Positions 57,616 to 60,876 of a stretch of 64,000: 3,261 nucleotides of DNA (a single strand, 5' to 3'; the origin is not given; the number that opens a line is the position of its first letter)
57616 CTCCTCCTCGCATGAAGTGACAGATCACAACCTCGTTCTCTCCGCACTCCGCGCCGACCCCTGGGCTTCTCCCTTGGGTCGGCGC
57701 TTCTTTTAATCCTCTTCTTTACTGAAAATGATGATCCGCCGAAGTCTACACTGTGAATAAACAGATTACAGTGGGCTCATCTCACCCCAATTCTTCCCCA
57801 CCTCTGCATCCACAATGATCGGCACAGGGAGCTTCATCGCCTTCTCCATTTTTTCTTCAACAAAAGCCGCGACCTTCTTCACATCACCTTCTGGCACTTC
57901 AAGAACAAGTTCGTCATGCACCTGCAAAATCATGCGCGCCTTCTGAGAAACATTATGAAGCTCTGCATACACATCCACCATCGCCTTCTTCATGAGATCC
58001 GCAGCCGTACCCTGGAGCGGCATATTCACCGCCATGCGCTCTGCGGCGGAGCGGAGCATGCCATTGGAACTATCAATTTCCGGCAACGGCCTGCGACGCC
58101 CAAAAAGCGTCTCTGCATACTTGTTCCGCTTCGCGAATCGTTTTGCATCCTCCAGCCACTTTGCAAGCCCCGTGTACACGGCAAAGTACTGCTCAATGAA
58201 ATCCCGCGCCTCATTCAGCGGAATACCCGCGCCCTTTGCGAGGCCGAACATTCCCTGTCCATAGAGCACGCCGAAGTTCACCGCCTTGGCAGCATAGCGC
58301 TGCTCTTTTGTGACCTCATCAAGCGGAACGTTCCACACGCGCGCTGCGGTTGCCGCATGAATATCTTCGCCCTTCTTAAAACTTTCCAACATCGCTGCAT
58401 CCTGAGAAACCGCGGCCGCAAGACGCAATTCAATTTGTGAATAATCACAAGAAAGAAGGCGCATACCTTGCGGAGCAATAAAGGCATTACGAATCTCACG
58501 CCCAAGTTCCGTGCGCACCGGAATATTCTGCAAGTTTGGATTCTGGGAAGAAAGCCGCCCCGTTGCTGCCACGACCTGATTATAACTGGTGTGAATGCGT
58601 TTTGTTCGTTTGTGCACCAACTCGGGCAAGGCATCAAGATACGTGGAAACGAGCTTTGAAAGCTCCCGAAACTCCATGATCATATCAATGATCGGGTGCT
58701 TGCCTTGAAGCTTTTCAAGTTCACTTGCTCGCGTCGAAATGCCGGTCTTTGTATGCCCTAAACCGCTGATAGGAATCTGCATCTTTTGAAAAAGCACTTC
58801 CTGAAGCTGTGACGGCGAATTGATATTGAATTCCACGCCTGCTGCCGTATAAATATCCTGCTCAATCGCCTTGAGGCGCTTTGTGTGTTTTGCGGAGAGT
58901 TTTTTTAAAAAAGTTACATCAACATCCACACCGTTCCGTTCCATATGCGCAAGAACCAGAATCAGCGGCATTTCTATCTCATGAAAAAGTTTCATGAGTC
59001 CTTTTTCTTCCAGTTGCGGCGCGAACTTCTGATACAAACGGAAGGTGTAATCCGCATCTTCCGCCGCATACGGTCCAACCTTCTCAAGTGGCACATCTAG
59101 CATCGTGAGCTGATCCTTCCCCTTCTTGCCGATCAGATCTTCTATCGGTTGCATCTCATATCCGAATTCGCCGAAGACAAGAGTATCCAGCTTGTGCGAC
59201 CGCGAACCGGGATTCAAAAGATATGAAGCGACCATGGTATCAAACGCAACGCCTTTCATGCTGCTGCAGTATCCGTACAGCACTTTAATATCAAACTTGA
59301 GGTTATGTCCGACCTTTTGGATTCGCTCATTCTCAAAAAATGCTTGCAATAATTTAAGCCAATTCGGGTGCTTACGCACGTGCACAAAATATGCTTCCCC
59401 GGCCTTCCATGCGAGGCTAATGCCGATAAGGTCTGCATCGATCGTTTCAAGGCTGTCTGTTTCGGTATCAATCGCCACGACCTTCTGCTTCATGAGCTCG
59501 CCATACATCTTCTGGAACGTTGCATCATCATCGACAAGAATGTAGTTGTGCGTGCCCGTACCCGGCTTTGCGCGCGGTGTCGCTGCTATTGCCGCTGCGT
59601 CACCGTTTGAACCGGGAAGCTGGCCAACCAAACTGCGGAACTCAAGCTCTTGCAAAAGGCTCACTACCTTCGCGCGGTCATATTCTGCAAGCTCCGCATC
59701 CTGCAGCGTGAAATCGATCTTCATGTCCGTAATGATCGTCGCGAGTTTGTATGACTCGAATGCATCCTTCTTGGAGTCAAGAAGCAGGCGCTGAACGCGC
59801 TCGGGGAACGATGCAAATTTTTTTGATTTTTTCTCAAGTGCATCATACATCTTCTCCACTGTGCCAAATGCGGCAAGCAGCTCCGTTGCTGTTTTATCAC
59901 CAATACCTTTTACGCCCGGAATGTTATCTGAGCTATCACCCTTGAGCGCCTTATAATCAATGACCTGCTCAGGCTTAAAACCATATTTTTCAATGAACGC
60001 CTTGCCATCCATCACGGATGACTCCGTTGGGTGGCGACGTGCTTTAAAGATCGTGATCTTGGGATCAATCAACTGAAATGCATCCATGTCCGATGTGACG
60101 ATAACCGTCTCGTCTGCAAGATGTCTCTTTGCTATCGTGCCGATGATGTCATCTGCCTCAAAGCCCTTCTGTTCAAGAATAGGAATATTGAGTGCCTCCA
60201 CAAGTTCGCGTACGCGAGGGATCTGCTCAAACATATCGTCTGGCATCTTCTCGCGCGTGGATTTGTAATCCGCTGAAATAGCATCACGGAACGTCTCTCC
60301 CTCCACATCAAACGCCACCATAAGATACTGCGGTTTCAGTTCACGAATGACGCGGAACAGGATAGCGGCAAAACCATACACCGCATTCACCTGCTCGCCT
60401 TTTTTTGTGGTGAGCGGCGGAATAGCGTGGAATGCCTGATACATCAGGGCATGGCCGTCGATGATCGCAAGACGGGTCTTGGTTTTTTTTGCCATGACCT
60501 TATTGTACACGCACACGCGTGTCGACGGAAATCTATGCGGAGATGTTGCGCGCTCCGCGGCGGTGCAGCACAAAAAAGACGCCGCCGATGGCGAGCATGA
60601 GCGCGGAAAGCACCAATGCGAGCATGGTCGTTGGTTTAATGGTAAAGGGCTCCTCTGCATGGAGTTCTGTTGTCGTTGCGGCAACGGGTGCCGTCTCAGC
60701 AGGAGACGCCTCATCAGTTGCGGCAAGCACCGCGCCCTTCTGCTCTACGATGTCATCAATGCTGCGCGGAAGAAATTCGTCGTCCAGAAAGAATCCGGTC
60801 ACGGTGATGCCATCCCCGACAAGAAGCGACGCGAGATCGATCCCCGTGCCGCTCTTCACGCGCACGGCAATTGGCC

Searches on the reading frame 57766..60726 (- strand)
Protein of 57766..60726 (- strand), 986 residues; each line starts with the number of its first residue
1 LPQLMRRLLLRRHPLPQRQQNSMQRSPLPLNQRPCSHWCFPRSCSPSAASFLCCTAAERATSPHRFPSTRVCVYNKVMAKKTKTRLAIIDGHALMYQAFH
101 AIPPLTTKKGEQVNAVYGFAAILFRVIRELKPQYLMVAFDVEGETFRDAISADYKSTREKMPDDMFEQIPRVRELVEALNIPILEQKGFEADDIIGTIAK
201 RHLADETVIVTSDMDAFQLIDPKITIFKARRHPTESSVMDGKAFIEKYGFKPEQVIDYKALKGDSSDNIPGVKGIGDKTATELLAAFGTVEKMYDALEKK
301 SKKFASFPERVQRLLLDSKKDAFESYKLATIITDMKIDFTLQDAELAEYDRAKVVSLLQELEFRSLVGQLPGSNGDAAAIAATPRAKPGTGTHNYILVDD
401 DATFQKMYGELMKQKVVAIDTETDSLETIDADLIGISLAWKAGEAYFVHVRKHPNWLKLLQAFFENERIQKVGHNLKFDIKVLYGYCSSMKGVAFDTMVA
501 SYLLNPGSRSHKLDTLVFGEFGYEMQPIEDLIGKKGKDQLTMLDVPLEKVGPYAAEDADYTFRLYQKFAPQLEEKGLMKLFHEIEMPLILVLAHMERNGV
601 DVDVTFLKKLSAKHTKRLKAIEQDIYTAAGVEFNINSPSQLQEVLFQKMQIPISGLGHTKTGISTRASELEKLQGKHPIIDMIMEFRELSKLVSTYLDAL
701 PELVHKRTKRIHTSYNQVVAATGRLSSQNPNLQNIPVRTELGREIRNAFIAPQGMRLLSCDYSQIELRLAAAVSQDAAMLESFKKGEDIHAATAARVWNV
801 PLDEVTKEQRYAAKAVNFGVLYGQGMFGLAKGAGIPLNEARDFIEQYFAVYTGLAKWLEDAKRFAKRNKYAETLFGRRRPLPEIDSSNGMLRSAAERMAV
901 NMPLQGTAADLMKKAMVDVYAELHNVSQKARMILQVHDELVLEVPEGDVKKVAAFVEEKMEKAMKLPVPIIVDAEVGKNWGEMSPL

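Call 6: search_protein_families(library=pfam, proteins=[window:57766-60726:-], max_evalue=1)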
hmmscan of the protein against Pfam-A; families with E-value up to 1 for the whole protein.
window:57766-60726:- (986 aa): 7 families
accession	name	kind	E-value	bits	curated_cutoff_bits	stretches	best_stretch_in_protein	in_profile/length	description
PF00476.26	DNA_pol_A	-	1e-154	515.6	34.3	1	606-982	3-381/381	DNA polymerase family A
PF02739.22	5_3_exonuc_N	-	9e-54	182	34.3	1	86-249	2-164/164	5'-3' exonuclease, N-terminal resolvase-like domain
PF01612.26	DNA_pol_A_exo1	-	2.5e-34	119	23.6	1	395-573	1-173/173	3'-5' exonuclease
PF01367.25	5_3_exonuc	-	4e-29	101.4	40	1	251-351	2-96/97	5'-3' exonuclease, C-terminal SAM fold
PF22619.2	DNA_polI_exo1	-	5.2e-10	39.7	27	1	431-539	13-119/140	DNA polymerase I, ribonuclease H-like domain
PF14520.12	HHH_5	-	0.011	16.6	27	1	271-296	6-32/57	Helix-hairpin-helix domain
PF18470.6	Cas9_a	-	0.49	10.5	26.9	0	320-361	23-65/221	Cas9 alpha-helical lobe domain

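Call 15: find_homologous_proteins(query=window:57766-60495:-, max_evalue=1e-50)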
Query window:57766-60495:- (909 aa): 7999 proteins with E <= 1e-50 among 8000 candidates; the best 120 are listed.
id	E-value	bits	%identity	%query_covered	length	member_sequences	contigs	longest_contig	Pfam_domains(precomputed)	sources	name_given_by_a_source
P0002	0.0e+0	2026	100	100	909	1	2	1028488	PF01612.27,PF01367.26,PF02739.23,PF22619.3,PF00476.27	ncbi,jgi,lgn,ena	ncbi:MAG: DNA polymerase I [Patescibacteria group bacterium]|jgi:DNA polymerase-1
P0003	0.0e+0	1403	70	99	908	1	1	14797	PF01612.27,PF01367.26,PF02739.23,PF22619.3,PF00476.27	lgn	-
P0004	0.0e+0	1081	56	99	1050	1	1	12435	PF01612.27,PF01367.26,PF02739.23,PF22619.3,PF00476.27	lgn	-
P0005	0.0e+0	1077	55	99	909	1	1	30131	PF01612.27,PF01367.26,PF02739.23,PF22619.3,PF00476.27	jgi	jgi:DNA polymerase-1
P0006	0.0e+0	1073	56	99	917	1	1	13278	PF01612.27,PF01367.26,PF02739.23,PF22619.3,PF00476.27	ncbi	-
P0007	0.0e+0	1071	55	99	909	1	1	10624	PF01612.27,PF01367.26,PF02739.23,PF22619.3,PF00476.27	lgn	-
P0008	0.0e+0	1070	54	99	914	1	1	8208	PF01612.27,PF01367.26,PF02739.23,PF22619.3,PF00476.27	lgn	-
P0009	0.0e+0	1070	55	99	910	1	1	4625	PF01612.27,PF01367.26,PF02739.23,PF22619.3,PF00476.27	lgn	-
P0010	0.0e+0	1066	54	99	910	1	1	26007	PF01612.27,PF01367.26,PF02739.23,PF22619.3,PF00476.27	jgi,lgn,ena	-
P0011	0.0e+0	1063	54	99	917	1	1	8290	PF01612.27,PF01367.26,PF02739.23,PF22619.3,PF00476.27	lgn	-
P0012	0.0e+0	1058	53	99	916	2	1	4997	PF01612.27,PF01367.26,PF02739.23,PF22619.3,PF00476.27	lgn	-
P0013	0.0e+0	1058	54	99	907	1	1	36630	PF12826.14,PF01612.27,PF01367.26,PF02739.23,PF22619.3,PF00476.27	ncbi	-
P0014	0.0e+0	1057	55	99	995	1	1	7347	PF01612.27,PF01367.26,PF02739.23,PF22619.3,PF00476.27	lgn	-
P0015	0.0e+0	1053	54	99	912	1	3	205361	PF01612.27,PF01367.26,PF02739.23,PF22619.3,PF00476.27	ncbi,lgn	-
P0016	0.0e+0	1052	53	99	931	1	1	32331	PF01612.27,PF01367.26,PF02739.23,PF22619.3,PF00476.27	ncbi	-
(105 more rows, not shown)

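Call 16: find_encoding_contigs(protein=P0002, flank=5000, max_places=4)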
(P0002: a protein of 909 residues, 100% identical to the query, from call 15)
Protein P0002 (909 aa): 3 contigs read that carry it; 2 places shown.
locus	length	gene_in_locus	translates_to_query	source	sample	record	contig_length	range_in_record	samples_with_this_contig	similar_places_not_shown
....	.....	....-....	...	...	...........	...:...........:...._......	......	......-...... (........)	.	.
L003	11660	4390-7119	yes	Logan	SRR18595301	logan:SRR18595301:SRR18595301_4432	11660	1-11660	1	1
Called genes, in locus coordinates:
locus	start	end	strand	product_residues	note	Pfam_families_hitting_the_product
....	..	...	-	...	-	-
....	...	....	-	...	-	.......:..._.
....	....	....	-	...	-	-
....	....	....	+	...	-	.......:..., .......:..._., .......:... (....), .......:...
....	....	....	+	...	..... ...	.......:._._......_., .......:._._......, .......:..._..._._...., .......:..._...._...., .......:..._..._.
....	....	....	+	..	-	-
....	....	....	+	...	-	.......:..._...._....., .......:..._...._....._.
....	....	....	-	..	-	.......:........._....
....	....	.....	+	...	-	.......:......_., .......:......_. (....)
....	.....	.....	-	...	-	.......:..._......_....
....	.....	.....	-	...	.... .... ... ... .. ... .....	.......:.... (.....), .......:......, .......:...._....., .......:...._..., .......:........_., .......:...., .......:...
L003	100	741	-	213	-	PF02592:Vut_1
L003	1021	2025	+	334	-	PF13793:Pribosyltran_N, PF00156:Pribosyltran, PF14572:Pribosyl_synth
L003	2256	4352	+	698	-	PF00932:LTD, PF18911:PKD_4, PF00801:PKD (weak), PF00932:LTD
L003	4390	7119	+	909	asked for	PF02739:5_3_exonuc_N, PF01367:5_3_exonuc, PF01612:DNA_pol_A_exo1, PF22619:DNA_polI_exo1, PF00476:DNA_pol_A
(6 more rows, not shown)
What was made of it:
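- On Zinc-binding anti-sigma factors (ZAS, Pfam zf-HC2): The neighbours are holA, rpsT, a GATase-domain protein, a cytidylyltransferase-like gene and uvrB on one side, and polA, an LTD/PKD protein and a Vut_1-family protein on the other (calls 6, 16).
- Checked: The SD-like AAGGA at 57373-57377 touches the first ATG, so 57384 is the likelier start; one gene caller chose it (call 16).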

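Call 17: find_encoding_contigs(protein=P0003, flank=8000, max_places=4)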
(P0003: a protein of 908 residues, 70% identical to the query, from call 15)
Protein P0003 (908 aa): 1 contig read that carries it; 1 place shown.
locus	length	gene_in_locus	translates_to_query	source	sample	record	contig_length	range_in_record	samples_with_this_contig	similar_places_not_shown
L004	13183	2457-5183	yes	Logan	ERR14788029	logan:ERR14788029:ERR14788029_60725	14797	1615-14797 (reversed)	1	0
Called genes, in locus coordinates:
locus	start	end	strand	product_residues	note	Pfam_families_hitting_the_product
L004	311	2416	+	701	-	PF00932:LTD, PF18911:PKD_4, PF00801:PKD (weak), PF00932:LTD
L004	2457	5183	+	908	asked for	PF02739:5_3_exonuc_N, PF01367:5_3_exonuc, PF01612:DNA_pol_A_exo1, PF22619:DNA_polI_exo1, PF00476:DNA_pol_A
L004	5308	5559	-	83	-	-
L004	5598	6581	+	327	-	PF06144:DNA_pol3_delta (weak), PF21694:DNA_pol3_delta_C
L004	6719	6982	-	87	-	PF01649:Ribosomal_S20p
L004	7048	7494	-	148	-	PF01467:CTP_transf_like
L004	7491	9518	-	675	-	PF00270:DEAD (faint), PF04851:ResIII, PF17757:UvrB_inter, PF27431:UvrB_3rd, PF00271:Helicase_C, PF12344:UvrB, PF02151:UVR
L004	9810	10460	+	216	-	-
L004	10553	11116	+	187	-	PF01330:RuvA_N, PF14520:HHH_5, PF00633:HHH (faint), PF07499:RuvA_C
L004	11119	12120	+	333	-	PF02388:FemAB, PF13480:Acetyltransf_6, PF02388:FemAB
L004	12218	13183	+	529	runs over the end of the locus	PF00999:Na_H_Exchanger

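Call 27: find_encoding_contigs(protein=P0005, flank=5000, max_places=2)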
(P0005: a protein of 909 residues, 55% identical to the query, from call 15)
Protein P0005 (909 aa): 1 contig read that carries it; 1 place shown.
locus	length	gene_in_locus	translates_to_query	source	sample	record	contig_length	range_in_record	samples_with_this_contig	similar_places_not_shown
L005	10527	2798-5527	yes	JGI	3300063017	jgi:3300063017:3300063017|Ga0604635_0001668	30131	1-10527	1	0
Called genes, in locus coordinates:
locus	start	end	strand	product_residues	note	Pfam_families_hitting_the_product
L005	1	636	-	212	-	?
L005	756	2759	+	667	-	PF00932:LTD, PF00801:PKD, PF18911:PKD_4, PF00932:LTD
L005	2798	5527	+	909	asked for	PF02739:5_3_exonuc_N, PF01367:5_3_exonuc, PF01612:DNA_pol_A_exo1, PF22619:DNA_polI_exo1, PF00476:DNA_pol_A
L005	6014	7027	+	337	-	PF21694:DNA_pol3_delta_C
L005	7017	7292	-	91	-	PF01649:Ribosomal_S20p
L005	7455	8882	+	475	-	PF13522:GATase_6, PF13537:GATase_7, PF00156:Pribosyltran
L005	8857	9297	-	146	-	PF01467:CTP_transf_like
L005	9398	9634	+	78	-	-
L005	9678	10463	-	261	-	PF01978:TrmB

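Call 28: find_encoding_contigs(protein=P0004, flank=5000, max_places=2)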
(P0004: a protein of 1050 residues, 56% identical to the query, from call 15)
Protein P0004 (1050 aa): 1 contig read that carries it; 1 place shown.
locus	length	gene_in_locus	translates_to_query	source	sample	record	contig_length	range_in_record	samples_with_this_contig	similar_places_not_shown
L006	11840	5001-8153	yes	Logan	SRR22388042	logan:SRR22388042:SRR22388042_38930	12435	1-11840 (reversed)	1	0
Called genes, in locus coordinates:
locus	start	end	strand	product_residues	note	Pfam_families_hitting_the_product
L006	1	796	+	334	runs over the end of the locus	PF13793:Pribosyltran_N, PF00156:Pribosyltran (weak), PF14572:Pribosyl_synth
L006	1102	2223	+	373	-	-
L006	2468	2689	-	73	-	-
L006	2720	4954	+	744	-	PF00932:LTD, PF00801:PKD, PF18911:PKD_4, PF00932:LTD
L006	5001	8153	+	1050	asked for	PF02739:5_3_exonuc_N, PF01367:5_3_exonuc, PF01612:DNA_pol_A_exo1, PF22619:DNA_polI_exo1, PF00476:DNA_pol_A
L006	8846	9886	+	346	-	PF21694:DNA_pol3_delta_C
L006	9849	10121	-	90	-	PF01649:Ribosomal_S20p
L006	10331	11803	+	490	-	PF13522:GATase_6, PF13537:GATase_7, PF00156:Pribosyltran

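Call 29: find_encoding_contigs(protein=P0006, flank=5000, max_places=2)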
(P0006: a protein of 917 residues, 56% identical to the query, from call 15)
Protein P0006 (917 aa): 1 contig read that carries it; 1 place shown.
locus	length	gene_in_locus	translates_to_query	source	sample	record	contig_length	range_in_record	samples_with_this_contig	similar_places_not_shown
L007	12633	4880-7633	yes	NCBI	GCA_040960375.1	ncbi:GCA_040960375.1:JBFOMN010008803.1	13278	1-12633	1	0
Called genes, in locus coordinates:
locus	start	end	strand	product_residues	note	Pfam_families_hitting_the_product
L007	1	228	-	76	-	?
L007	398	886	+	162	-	-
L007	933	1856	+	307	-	PF03741:TerC (weak), PF04332:DUF475, PF03741:TerC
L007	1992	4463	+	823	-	PF00932:LTD, PF00801:PKD, PF18911:PKD_4, PF00932:LTD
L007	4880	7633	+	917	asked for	PF02739:5_3_exonuc_N, PF01367:5_3_exonuc, PF01612:DNA_pol_A_exo1, PF22619:DNA_polI_exo1, PF00476:DNA_pol_A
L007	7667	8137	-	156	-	PF07977:FabA (weak), PF22818:ApeI-like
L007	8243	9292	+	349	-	PF21694:DNA_pol3_delta_C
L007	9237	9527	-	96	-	PF01649:Ribosomal_S20p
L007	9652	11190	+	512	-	PF13522:GATase_6, PF13537:GATase_7, PF00156:Pribosyltran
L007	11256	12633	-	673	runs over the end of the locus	?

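Call 34: find_encoding_contigs(protein=P0007, flank=3000, max_places=2)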
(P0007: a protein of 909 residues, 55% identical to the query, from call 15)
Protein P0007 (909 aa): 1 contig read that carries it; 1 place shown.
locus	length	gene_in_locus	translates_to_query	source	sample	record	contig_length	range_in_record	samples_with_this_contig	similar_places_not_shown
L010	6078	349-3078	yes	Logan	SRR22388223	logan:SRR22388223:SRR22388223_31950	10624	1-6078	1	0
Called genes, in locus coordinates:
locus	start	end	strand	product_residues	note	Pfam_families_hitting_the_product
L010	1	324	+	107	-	?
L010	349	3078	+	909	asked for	PF02739:5_3_exonuc_N, PF01367:5_3_exonuc, PF01612:DNA_pol_A_exo1, PF22619:DNA_polI_exo1, PF00476:DNA_pol_A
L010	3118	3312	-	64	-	-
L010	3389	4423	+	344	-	PF21694:DNA_pol3_delta_C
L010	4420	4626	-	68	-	PF01649:Ribosomal_S20p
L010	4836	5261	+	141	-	-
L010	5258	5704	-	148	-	PF01467:CTP_transf_like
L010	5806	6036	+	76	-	-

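Call 35: find_encoding_contigs(protein=P0010, flank=3000, max_places=2)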
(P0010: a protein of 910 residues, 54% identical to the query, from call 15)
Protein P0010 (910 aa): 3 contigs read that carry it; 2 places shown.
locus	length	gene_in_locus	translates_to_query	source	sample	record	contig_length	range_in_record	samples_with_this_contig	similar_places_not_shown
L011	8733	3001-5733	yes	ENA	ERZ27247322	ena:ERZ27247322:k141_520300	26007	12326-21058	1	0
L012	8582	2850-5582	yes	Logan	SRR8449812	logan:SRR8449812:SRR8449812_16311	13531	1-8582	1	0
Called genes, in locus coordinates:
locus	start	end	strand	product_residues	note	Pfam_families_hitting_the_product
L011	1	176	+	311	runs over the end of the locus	-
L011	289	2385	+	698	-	PF00932:LTD, PF00801:PKD, PF18911:PKD_4, PF00932:LTD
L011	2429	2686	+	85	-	-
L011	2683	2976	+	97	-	PF05016:ParE_toxin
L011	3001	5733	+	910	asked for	PF02739:5_3_exonuc_N, PF01367:5_3_exonuc, PF01612:DNA_pol_A_exo1, PF22619:DNA_polI_exo1, PF00476:DNA_pol_A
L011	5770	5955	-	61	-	-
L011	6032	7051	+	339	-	PF21694:DNA_pol3_delta_C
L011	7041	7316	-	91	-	PF01649:Ribosomal_S20p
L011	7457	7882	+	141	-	-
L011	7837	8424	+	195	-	-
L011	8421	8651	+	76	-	-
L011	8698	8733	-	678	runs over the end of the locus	PF04851:ResIII, PF00270:DEAD (faint), PF17757:UvrB_inter, PF27431:UvrB_3rd, PF00271:Helicase_C, PF12344:UvrB, PF02151:UVR (weak)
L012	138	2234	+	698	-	PF00932:LTD, PF00801:PKD, PF18911:PKD_4, PF00932:LTD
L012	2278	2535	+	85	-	-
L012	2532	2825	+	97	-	PF05016:ParE_toxin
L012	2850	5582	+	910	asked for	PF02739:5_3_exonuc_N, PF01367:5_3_exonuc, PF01612:DNA_pol_A_exo1, PF22619:DNA_polI_exo1, PF00476:DNA_pol_A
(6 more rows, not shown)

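Call 36: find_encoding_contigs(protein=P0013, flank=3000, max_places=2)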
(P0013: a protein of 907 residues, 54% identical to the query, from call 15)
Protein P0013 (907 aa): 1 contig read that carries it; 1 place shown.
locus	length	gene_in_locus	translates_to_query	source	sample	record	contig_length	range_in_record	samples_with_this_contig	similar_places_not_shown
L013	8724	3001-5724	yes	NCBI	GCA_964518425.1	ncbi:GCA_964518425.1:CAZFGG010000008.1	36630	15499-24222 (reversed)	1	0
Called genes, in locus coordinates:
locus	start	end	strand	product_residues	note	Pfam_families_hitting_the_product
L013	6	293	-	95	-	-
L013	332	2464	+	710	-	PF00932:LTD, PF00801:PKD, PF18911:PKD_4, PF00932:LTD, PF01336:tRNA_anti-codon (faint)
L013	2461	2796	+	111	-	PF01541:GIY-YIG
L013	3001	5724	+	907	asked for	PF02739:5_3_exonuc_N, PF01367:5_3_exonuc, PF12826:HHH_2 (faint), PF01612:DNA_pol_A_exo1, PF22619:DNA_polI_exo1, PF00476:DNA_pol_A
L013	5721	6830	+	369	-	-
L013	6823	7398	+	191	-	PF06821:Ser_hydrolase, PF12697:Abhydrolase_6 (faint)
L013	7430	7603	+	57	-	-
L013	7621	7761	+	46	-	-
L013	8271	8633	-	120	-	-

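Call 52: find_encoding_contigs(protein=P0015, flank=3000, max_places=1)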
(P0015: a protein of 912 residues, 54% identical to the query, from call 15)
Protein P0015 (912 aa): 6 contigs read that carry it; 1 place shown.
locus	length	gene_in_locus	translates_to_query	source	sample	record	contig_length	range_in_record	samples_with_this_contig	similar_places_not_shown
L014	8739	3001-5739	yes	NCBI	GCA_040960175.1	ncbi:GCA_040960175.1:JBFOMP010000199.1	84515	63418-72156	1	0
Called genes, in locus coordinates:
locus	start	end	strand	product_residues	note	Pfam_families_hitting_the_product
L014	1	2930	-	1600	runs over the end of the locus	PF09430:EMC7_beta-sandw (faint), PF13517:FG-GAP_3 (faint), PF13620:CarboxypepD_reg, PF13715:CarbopepD_reg_2 (weak), PF14686:fn3_3 (faint), PF17210:SdrD_B (faint), PF22904:NOMO1-like_2nd (weak), PF13620:CarboxypepD_reg (weak), +4 more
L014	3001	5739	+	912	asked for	PF02739:5_3_exonuc_N, PF01367:5_3_exonuc, PF01612:DNA_pol_A_exo1, PF22619:DNA_polI_exo1, PF00476:DNA_pol_A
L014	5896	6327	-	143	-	-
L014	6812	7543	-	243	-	PF25186:Tad4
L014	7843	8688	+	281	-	PF13495:Phage_int_SAM_4, PF02899:Phage_int_SAM_1 (weak), PF00589:Phage_integrase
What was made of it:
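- Relatives carry a ParE pair and other mobile genes near polA (calls 35, 52).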

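Call 53: find_encoding_contigs(protein=P0016, flank=3000, max_places=1)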
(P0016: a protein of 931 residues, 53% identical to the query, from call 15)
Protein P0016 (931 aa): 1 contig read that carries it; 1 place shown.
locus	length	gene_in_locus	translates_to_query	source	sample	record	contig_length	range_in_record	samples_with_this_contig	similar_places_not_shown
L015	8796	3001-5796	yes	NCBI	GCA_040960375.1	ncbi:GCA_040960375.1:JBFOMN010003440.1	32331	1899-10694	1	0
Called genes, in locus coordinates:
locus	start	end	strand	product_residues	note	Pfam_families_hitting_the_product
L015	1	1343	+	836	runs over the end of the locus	PF00932:LTD, PF00801:PKD, PF18911:PKD_4, PF00932:LTD, PF01336:tRNA_anti-codon (faint)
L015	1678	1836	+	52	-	-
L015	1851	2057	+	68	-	-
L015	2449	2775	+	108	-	-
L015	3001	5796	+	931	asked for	PF02739:5_3_exonuc_N, PF01367:5_3_exonuc, PF01612:DNA_pol_A_exo1, PF22619:DNA_polI_exo1, PF00476:DNA_pol_A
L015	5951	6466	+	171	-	-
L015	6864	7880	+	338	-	PF21694:DNA_pol3_delta_C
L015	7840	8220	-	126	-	PF01649:Ribosomal_S20p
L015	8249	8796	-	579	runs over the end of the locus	-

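Call 74: find_encoding_contigs(protein=P0008, flank=3000, max_places=1)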
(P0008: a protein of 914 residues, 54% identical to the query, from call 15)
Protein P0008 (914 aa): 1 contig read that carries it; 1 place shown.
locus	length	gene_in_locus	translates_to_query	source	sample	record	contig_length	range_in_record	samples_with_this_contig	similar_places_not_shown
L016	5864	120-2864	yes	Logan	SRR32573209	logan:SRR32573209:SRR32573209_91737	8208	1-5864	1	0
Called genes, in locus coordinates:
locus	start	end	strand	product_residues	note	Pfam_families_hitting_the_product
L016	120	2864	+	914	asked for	PF02739:5_3_exonuc_N, PF01367:5_3_exonuc, PF01612:DNA_pol_A_exo1, PF22619:DNA_polI_exo1, PF00476:DNA_pol_A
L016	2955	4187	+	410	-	PF07690:MFS_1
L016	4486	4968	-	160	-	PF07977:FabA (weak), PF22818:ApeI-like (weak)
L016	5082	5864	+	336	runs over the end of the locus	PF21694:DNA_pol3_delta_C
